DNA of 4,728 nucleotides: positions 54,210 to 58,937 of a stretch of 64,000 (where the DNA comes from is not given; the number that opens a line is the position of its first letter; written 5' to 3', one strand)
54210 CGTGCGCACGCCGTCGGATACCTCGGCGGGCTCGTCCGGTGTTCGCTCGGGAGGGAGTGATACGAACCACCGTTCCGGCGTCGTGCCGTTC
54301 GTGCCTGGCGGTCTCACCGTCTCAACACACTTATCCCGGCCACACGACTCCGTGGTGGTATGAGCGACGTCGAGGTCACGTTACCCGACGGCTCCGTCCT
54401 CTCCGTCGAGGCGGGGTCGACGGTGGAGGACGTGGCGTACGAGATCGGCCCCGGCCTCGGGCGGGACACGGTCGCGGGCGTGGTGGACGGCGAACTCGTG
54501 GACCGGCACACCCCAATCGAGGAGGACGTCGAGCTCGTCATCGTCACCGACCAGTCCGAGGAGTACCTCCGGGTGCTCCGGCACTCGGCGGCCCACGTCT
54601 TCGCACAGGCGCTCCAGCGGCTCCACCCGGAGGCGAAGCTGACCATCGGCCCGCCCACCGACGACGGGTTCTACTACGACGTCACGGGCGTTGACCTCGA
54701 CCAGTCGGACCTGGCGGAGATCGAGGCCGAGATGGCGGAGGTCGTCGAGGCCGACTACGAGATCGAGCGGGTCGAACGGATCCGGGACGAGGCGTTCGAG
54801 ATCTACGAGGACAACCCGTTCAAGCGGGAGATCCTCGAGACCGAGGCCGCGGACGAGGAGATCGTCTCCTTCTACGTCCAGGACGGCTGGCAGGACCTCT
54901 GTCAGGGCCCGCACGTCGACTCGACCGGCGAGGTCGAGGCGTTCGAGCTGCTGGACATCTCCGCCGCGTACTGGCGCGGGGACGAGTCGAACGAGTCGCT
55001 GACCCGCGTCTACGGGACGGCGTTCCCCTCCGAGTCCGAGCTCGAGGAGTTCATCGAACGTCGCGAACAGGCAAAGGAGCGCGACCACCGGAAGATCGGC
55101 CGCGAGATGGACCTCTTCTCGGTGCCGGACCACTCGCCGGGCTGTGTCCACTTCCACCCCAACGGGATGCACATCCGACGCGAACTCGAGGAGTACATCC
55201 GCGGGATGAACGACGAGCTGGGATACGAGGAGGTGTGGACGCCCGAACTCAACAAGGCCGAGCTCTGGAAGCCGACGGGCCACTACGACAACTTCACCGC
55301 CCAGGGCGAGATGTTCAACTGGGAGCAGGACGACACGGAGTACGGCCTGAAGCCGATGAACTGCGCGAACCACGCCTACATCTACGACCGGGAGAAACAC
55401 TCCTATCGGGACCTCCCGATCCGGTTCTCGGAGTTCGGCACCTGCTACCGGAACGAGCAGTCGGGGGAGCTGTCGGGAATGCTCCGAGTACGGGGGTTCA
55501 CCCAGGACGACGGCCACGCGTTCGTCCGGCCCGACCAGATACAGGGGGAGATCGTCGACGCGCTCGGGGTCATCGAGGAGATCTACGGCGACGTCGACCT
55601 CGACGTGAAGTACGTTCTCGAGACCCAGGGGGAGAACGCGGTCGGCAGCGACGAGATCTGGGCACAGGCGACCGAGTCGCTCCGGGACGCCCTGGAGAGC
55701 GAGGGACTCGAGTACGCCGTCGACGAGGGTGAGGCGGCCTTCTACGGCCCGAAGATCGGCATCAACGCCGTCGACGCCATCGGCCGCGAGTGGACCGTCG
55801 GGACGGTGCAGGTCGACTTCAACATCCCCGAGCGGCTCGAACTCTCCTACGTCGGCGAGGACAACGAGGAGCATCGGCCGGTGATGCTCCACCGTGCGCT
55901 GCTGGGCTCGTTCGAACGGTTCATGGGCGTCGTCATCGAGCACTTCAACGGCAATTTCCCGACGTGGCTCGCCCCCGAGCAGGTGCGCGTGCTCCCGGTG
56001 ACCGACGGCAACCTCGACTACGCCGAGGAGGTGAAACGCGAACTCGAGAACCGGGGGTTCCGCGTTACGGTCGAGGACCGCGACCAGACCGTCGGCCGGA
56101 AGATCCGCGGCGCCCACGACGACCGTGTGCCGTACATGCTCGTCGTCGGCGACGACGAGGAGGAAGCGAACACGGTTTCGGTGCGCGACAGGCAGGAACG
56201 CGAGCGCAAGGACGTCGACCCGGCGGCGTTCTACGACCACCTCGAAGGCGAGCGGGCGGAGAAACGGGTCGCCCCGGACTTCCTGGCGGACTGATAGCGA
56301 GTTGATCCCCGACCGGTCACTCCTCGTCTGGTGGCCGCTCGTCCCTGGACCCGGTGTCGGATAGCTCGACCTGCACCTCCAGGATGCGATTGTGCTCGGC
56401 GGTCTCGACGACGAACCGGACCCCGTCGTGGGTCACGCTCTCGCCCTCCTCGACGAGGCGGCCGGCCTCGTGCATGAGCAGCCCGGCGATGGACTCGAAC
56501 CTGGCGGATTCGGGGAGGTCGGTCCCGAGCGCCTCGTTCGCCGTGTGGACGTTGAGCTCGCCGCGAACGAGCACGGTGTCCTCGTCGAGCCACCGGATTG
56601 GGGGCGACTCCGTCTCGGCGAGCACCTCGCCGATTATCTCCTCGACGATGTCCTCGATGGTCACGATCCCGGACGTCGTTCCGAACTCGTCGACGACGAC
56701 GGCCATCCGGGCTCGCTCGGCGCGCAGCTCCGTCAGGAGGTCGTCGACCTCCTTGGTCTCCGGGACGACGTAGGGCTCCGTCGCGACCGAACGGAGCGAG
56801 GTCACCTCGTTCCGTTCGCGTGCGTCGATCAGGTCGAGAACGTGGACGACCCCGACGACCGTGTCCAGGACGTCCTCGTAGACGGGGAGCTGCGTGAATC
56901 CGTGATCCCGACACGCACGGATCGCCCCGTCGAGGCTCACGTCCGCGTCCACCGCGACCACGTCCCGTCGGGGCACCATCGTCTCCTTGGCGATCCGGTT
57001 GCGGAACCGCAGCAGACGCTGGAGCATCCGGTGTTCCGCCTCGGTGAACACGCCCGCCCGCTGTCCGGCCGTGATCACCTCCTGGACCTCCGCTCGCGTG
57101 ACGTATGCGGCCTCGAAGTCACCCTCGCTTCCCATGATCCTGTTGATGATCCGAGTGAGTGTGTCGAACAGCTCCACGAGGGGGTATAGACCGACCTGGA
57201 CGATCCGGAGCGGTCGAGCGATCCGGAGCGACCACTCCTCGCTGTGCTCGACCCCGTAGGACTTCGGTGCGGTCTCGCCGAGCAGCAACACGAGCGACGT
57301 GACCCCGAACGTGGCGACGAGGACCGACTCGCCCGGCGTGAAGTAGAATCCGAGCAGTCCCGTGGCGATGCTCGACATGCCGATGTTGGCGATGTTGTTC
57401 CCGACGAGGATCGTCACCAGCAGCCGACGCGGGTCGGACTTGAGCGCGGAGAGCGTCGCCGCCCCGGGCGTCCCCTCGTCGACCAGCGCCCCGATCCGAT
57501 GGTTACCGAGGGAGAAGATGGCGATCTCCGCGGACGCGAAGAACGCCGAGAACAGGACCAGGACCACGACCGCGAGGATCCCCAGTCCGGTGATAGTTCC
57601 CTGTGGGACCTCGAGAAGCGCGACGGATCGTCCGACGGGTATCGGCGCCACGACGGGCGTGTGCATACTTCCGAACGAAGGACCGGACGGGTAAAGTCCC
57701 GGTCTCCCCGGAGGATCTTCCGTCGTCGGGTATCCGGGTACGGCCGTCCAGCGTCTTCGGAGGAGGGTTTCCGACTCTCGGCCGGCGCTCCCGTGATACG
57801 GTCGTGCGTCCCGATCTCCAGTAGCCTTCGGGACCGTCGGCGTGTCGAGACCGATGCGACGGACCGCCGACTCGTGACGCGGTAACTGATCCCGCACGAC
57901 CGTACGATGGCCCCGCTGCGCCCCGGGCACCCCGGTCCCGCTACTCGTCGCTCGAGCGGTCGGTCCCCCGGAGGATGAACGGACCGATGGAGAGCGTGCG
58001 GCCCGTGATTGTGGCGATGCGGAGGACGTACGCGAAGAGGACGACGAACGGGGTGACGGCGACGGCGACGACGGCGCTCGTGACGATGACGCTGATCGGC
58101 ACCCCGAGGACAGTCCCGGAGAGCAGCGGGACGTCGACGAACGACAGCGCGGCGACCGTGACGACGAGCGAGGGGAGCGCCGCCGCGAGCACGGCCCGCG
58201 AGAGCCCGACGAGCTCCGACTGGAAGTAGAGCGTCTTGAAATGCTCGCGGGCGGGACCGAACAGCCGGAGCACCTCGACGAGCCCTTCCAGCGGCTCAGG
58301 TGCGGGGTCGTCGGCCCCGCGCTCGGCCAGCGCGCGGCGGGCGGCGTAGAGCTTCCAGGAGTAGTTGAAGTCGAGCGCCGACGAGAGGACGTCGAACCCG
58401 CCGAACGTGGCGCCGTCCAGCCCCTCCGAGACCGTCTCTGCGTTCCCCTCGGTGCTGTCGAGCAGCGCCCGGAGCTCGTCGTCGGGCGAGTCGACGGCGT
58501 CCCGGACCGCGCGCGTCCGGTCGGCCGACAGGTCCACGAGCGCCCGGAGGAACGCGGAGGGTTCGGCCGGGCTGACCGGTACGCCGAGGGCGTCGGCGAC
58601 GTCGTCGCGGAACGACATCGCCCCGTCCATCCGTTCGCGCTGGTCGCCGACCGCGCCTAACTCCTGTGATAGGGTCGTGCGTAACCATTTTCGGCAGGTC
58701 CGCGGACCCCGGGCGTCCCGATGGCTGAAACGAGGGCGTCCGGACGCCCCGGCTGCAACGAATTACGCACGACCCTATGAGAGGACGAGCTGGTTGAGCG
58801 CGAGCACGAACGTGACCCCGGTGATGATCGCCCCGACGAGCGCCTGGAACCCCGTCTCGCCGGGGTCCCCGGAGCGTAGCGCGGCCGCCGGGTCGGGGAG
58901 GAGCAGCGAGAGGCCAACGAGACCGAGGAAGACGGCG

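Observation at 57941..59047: A 108-bp element splits a membrane-protein gene, and removing it in silico restores one continuous ORF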

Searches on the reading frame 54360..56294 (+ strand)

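Call 19: search_protein_families(library=pfam, proteins=[window:54360-56294:+], max_evalue=0.01)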
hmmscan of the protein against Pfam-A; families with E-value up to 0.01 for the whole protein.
window:54360-56294:+ (644 aa): 4 families
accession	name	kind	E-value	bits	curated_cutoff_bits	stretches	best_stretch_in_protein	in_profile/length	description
PF00587.30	tRNA-synt_2b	-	2.3e-44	152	29.3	1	321-529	3-179/179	tRNA synthetase class II core domain (G, H, P, S and T)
PF03129.25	HGTP_anticodon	-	6e-21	74.9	21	1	541-628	1-91/94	Anticodon binding domain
PF02824.27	TGS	-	1.8e-14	54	22.2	1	4-63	1-60/60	TGS domain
PF07973.19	tRNA_SAD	-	4.3e-11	43.1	24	1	169-218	1-44/44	Threonyl and Alanyl tRNA synthetase second additional domain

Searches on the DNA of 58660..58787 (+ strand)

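Call 25: search_dna_similar(query=window:58660-58787:+, collection=plasmids, mode=distant, max_evalue=1)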
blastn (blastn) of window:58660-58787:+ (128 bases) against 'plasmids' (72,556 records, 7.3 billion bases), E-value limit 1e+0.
Records with a match: 3; places in all: 3; records where one place covers at least 80% of the query: 0.
Best place of each record, by identity: 90-95% 2; 80-90% 1.
By first word of the organism name: Streptantibioticus 2; Embleya 1.
By predicted mobility (MOB-suite, as given by PLSDB): mobilizable 3.
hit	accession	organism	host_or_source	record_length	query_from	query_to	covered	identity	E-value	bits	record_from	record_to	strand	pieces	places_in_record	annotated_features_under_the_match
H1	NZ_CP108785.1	Embleya sp. NBC_00888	-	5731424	25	61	29%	83.8%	3e-1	41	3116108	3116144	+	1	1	none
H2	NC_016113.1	Streptantibioticus cattleyicolor NRRL 8057 = DSM 46488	-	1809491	33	59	21%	92.6%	3e-1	41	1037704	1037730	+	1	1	none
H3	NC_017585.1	Streptantibioticus cattleyicolor NRRL 8057 = DSM 46488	-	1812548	33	59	21%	92.6%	3e-1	41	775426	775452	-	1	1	none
